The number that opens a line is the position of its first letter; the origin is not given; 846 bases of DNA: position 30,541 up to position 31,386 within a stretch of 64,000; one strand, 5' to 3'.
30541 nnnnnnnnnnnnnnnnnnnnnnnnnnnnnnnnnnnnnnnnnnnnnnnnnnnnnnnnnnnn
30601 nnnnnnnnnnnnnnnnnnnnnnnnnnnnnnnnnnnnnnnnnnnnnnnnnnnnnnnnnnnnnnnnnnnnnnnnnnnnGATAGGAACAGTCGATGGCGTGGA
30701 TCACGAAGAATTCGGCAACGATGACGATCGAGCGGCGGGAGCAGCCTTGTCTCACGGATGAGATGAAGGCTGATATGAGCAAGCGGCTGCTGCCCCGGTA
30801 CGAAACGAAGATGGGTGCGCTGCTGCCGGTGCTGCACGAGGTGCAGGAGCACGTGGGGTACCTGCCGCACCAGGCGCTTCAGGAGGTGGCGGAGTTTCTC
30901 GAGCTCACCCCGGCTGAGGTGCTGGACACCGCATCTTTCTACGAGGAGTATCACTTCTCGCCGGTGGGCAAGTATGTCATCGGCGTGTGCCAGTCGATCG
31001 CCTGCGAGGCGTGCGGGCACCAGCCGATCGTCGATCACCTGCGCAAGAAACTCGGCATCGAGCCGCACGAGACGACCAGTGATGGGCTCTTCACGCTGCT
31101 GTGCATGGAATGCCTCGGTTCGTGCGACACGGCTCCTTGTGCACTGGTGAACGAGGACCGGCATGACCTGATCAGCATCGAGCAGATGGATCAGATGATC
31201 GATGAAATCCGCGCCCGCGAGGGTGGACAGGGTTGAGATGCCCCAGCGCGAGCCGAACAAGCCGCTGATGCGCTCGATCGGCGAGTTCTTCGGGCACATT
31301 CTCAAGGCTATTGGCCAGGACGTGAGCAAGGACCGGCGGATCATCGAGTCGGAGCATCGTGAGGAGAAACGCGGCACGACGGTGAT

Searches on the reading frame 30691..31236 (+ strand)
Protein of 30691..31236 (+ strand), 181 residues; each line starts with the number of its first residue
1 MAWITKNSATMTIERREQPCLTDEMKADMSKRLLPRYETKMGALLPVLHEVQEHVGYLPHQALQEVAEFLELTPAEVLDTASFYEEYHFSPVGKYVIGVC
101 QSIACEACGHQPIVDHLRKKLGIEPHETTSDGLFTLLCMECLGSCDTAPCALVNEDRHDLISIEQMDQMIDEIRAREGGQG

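Call 32: search_protein_families(library=pfam, proteins=[window:30691-31236:+], max_evalue=0.0001)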
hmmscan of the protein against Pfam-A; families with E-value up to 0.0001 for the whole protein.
window:30691-31236:+ (181 aa): 1 family
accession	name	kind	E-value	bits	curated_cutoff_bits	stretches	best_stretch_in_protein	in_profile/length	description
PF01257.25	2Fe-2S_thioredx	-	1.1e-46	158.7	24.8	1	32-173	3-144/145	Thioredoxin-like [2Fe-2S] ferredoxin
